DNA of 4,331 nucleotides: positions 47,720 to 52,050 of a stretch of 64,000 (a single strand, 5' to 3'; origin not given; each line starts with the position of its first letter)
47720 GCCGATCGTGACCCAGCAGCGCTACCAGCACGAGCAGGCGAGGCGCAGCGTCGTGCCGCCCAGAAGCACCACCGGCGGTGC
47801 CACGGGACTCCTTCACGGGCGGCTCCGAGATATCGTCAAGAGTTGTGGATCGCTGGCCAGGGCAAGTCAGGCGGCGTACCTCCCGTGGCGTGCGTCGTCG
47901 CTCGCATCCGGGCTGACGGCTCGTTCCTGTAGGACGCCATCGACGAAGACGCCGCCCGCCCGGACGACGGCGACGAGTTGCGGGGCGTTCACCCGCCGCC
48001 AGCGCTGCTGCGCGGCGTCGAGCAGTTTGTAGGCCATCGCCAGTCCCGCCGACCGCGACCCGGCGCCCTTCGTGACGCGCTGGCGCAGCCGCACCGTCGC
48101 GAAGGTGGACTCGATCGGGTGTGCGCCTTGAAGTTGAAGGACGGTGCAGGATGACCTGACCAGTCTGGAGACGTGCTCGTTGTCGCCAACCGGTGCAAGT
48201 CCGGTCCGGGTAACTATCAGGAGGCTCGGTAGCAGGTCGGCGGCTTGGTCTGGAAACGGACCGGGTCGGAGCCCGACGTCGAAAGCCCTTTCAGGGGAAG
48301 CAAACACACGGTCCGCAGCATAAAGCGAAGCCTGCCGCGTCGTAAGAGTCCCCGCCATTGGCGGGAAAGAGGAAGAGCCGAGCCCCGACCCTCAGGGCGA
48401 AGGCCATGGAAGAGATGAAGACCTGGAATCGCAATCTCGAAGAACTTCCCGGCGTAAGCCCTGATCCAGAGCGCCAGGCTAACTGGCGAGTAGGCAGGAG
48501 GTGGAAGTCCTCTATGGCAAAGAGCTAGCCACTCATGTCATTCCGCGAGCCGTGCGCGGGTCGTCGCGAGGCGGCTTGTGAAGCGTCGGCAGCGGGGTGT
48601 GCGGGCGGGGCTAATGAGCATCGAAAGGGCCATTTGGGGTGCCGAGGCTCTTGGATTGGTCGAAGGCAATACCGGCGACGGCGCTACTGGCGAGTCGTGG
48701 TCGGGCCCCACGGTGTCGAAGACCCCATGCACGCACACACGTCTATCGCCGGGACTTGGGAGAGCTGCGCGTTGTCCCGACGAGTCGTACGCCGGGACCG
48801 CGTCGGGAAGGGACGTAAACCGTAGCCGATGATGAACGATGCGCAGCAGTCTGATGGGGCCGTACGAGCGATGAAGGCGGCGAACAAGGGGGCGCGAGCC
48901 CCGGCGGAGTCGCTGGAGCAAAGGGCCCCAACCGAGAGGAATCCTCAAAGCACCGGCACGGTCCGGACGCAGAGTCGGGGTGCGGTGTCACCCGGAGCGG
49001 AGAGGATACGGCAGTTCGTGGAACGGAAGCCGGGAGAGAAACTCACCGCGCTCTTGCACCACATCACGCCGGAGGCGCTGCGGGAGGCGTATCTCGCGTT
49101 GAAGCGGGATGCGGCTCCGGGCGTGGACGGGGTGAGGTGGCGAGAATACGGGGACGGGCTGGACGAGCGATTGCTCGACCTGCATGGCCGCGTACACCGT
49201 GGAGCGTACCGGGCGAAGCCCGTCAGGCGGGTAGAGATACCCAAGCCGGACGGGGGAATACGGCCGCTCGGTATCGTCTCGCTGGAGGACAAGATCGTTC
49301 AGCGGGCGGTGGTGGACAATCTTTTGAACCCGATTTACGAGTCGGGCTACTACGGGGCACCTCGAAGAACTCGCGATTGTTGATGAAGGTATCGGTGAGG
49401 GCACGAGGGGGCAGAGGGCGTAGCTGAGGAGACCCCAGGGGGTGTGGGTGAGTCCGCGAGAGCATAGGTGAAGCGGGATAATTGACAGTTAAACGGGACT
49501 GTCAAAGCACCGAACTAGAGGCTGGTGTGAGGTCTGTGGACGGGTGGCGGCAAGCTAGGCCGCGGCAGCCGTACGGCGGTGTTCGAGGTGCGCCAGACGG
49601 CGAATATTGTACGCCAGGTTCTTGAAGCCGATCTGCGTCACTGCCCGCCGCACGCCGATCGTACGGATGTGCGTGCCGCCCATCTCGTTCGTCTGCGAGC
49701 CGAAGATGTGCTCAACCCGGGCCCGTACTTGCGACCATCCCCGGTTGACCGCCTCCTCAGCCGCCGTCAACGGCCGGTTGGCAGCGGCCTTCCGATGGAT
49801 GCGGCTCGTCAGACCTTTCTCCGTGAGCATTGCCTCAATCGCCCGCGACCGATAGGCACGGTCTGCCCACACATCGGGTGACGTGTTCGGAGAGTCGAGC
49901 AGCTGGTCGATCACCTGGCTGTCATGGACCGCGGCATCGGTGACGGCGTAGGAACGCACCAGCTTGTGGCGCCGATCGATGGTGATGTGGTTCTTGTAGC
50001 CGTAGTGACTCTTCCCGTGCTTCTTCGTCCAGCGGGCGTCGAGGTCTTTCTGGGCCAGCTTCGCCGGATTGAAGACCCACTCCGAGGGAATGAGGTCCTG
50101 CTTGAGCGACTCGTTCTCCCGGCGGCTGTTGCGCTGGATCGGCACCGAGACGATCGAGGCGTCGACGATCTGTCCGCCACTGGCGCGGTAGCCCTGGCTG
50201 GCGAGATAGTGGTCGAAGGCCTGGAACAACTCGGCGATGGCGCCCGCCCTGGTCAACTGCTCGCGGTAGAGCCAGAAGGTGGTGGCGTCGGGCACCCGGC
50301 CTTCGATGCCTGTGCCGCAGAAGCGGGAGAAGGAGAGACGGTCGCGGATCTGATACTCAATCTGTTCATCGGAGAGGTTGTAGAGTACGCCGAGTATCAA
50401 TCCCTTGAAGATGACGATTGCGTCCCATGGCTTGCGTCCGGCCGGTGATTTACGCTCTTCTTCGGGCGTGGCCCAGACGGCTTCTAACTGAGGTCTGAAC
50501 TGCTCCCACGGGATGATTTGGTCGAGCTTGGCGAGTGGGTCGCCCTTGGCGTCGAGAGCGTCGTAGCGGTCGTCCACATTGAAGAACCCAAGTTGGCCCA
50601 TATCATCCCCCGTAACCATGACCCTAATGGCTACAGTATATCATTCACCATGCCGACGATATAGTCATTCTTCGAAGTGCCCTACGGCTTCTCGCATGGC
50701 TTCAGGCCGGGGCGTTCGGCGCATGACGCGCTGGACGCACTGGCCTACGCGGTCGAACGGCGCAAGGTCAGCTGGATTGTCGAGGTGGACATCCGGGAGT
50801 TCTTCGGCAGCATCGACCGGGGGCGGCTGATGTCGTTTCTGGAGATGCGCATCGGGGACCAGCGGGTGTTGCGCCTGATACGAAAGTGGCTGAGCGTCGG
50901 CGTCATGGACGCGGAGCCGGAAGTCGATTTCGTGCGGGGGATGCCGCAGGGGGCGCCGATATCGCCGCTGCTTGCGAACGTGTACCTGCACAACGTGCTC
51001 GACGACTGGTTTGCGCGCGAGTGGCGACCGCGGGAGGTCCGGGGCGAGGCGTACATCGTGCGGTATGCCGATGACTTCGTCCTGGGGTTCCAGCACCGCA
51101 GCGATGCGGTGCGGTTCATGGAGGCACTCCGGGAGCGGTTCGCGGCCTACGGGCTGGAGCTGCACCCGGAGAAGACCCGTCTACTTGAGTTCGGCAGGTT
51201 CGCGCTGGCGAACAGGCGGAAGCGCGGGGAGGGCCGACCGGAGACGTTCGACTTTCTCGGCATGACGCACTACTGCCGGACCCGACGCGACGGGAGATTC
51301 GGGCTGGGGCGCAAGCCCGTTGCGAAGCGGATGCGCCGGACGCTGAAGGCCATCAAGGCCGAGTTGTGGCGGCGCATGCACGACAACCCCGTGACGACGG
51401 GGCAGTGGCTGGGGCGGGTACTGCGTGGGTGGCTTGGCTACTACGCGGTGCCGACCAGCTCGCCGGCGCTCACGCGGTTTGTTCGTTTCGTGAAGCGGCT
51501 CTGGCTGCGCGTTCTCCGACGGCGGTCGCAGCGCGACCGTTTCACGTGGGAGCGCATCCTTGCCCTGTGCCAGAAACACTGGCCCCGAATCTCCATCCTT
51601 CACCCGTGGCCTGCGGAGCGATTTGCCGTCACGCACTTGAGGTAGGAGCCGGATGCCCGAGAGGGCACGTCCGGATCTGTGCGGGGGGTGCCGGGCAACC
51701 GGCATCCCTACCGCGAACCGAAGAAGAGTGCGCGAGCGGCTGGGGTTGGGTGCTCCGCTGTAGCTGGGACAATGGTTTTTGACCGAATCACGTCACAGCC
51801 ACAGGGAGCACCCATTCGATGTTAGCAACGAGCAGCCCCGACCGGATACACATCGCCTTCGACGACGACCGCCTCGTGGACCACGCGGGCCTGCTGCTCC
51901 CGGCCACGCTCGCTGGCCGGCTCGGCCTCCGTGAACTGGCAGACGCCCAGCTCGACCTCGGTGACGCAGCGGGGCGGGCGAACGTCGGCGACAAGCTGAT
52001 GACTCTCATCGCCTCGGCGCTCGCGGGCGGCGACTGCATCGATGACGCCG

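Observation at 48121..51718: Full-length group II intron carrying a nested IS5-family insertion inside its maturase ORF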

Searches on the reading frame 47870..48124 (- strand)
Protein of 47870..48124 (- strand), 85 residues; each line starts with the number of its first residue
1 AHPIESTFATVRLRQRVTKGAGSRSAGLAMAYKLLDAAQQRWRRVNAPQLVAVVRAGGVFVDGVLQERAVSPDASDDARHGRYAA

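Call 10: search_protein_families(library=pfam, proteins=[window:47870-48121:-])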
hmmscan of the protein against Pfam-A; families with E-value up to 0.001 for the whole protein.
window:47870-48121:- (84 aa): 0 families

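Call 11: search_protein_families(library=ncbifam, proteins=[window:47870-48121:-])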
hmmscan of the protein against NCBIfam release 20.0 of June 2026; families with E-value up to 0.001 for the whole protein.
window:47870-48121:- (84 aa): 0 families

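Call 33: search_protein_families(library=ncbifam, proteins=[window:47870-48124:-], max_evalue=0.1)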
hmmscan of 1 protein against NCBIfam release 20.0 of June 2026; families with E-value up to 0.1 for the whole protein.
window:47870-48124:- (85 aa): 0 families

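Call 34: search_protein_families(library=pfam, proteins=[window:47870-48124:-], max_evalue=0.1)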
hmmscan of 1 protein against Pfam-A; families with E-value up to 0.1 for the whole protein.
window:47870-48124:- (85 aa): 0 families
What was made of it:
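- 47870..48120 (-): C-terminal ~83 codons of an IS256-family transposase gene, cut at ..TN|PIES.. by intron A. Pfam and NCBIfam gave no hit on the fragment alone (calls 33, 34).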

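Call 35: search_dna_similar(query=window:47870-48118:-, collection=plasmids, mode=protein, max_rows=8)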
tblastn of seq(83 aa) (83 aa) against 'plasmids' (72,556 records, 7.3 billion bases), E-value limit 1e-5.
Records with a match: 408; places in all: 876; records where one place covers at least 80% of the query: 133.
Best place of each record, by identity: 60-80% 126; <60% 282.
By first word of the organism name: Streptomyces 78; Bradyrhizobium 73; Rhodococcus 40; Vibrio 20; Burkholderia 19; Paracoccus 14; Mycolicibacterium 11; Mycobacterium 10; Pseudomonas 10; Providencia 8; and 56 more.
By predicted mobility (MOB-suite, as given by PLSDB): non-mobilizable 170; conjugative 137; mobilizable 101.
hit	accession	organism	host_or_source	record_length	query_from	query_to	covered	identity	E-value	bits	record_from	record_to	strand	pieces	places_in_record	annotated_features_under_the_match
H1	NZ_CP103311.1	Rhodococcus pyridinivorans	Sediment samples were collected from a ...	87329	1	75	90%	72.7%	1e-26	107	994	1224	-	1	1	IS256 family transposase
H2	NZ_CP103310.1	Rhodococcus pyridinivorans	Sediment samples were collected from a ...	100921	1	75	90%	72.7%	1e-26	107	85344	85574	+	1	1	IS256 family transposase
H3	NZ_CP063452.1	Rhodococcus pyridinivorans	oil-polluted soil,Libyan oil-polluted ...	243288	1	75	90%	72.7%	1e-26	107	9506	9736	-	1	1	none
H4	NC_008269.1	Rhodococcus jostii RHA1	-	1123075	1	72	87%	75.7%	9e-27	108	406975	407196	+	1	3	record has no annotation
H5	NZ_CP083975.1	Rhodococcus rhodochrous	compost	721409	1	76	92%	70.5%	1e-25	105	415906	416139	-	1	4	IS256 family transposase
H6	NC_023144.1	Rhodococcus pyridinivorans SB3094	-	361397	1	75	90%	71.4%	3e-26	106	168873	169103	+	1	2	IS256 family transposase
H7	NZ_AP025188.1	Rhodococcus sp. RDE2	-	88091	1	75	90%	71.4%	3e-26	106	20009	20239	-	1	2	IS256 family transposase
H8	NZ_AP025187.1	Rhodococcus sp. RDE2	-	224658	1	75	90%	71.4%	3e-26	106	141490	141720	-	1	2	IS256 family transposase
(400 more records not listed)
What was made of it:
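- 47870..48120 (-): tblastn against plasmids gives 70-76% identity to annotated IS256 family transposases (call 35).
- Tried and rejected: The right frame also gave no family hit (calls 33, 34). tblastn against annotated plasmids settled it as IS256 family (call 35).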

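Call 36: get_annotated_region(hit=H1, flank=1500)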
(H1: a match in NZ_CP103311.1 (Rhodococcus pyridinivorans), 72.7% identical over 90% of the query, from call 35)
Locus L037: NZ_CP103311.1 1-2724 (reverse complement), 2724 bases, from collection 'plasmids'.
description: Rhodococcus pyridinivorans strain RL-GZ01 plasmid pGZ03, complete sequence
organism: Rhodococcus pyridinivorans (NCBI taxid 103816)
taxonomy: Bacteria; Actinomycetota; Actinomycetes; Mycobacteriales; Nocardiaceae; Rhodococcus; Rhodococcus pyridinivorans
host: -; source: Sediment samples were collected from a municipal wastewater treatment outlet located in the intertidal zone ...; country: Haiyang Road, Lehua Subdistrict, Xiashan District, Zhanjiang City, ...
typing (MOB-suite, as given by PLSDB): conjugative; relaxase MOBF; mating-pair formation MPF_T
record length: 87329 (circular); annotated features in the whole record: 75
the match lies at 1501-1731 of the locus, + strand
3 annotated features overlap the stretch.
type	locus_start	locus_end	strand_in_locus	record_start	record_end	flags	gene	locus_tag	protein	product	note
CDS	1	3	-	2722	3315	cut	-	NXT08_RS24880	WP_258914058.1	recombinase family protein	GO:0006310 - DNA recombination [Evidence IEA]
CDS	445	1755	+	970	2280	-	-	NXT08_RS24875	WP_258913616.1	IS256 family transposase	-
CDS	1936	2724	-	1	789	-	-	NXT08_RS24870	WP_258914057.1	hypothetical protein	-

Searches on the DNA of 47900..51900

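Call 9: search_rna_families(source=window, start=47900, end=51900, threshold=evalue, max_evalue=1, show_alignments=4)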
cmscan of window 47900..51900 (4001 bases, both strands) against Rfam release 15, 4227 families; matches with E-value up to 1: 5.
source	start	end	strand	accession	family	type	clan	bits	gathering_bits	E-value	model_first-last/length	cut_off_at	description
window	48504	48725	+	RF02005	group-II-D1D4-6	Intron;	CL00102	170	49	1.4e-50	1-225/225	no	Group II catalytic intron D1-D4-6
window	48187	48323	+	RF02003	group-II-D1D4-4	Intron;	CL00102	91.8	49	3.5e-20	1-138/138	no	Group II catalytic intron D1-D4-4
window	51644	51718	+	RF00029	Intron_gpII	Intron;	-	39.9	40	1.5e-05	1-77/77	no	Group II catalytic intron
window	48825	48876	+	RF01126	sR41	Gene; snRNA; snoRNA; CD-box;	-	21.6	54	0.051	1-53/53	no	Small nucleolar RNA sR41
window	50233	50272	+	RF01734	Fluoride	Cis-reg; riboswitch;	-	17.4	34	0.21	10-45/64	no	Fluoride riboswitch aptamer (crcB RNA motif)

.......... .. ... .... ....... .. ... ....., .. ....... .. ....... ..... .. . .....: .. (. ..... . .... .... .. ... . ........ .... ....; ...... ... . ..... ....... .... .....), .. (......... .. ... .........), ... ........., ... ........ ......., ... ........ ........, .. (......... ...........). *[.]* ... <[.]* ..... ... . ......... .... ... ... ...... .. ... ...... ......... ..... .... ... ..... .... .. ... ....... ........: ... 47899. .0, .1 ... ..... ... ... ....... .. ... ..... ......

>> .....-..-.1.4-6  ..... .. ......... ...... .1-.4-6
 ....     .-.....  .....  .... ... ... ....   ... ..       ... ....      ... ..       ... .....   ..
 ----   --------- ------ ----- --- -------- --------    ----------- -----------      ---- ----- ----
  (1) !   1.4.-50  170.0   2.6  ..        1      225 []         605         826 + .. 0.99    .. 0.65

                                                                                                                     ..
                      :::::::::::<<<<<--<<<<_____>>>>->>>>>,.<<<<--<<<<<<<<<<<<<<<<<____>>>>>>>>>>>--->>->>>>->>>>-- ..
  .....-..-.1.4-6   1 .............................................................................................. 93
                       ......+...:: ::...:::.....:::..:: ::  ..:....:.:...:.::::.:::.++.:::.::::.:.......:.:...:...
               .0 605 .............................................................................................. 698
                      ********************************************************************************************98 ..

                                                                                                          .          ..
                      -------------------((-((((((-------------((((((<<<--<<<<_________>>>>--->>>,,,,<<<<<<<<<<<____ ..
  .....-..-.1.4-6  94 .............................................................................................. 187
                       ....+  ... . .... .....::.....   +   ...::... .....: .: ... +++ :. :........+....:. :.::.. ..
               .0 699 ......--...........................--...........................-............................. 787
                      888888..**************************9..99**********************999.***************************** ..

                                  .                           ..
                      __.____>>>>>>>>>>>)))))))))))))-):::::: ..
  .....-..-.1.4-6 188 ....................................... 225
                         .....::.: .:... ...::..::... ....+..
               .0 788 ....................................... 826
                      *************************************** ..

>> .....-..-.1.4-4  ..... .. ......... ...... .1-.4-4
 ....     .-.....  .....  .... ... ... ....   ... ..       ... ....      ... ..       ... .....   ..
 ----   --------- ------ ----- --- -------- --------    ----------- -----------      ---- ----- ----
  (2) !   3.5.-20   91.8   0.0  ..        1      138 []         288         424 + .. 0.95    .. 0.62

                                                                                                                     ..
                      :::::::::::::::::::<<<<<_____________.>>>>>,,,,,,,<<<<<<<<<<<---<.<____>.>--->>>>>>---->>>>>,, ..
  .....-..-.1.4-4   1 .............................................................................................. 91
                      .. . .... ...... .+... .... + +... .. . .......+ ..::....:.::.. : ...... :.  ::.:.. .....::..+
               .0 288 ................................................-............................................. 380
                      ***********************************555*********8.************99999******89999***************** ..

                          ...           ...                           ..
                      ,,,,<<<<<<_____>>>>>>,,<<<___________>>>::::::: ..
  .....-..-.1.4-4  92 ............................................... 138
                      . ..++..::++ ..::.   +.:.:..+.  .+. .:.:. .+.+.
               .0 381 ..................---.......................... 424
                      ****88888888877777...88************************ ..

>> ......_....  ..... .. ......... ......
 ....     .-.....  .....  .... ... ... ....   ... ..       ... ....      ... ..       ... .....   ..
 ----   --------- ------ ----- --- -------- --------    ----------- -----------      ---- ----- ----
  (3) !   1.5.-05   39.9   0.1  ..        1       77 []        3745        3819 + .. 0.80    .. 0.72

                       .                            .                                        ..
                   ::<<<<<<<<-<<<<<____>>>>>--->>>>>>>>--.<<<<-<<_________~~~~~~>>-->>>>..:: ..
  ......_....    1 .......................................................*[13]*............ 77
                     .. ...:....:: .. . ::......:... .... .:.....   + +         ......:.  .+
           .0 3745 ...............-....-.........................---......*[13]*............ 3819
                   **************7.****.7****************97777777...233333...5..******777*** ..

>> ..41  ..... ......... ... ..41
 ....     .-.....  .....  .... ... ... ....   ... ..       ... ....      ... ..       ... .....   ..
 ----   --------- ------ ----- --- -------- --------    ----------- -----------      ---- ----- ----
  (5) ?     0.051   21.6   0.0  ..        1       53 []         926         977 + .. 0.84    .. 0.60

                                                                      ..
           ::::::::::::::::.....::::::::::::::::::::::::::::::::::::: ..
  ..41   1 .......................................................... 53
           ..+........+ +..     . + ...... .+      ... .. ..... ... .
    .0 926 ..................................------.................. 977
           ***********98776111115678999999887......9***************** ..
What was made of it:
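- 50687..51717 (+): Intron B, 3' part. RT/X-domain ORF remainder runs to the stop codon at 51643-51645. Domain V is 51646-51677 (AGC triad, CG bulge, GAGA loop). Domain VI is 51679-51717 with bulged A at 51710. The 3' end is ...GCGAA. RF00029 hits 51644-51718 at 39.9 bits (call 9).
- On Group II intron (intron B, 48469-51717 minus the IS): RF00029 scores 39.9 bits, E=1.5e-5, just below its gathering score of 40 (call 9).
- Checked: Domains V/VI are present at 51644-51718 (RF00029, 39.9 bits against a gathering score of 40) (call 9).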
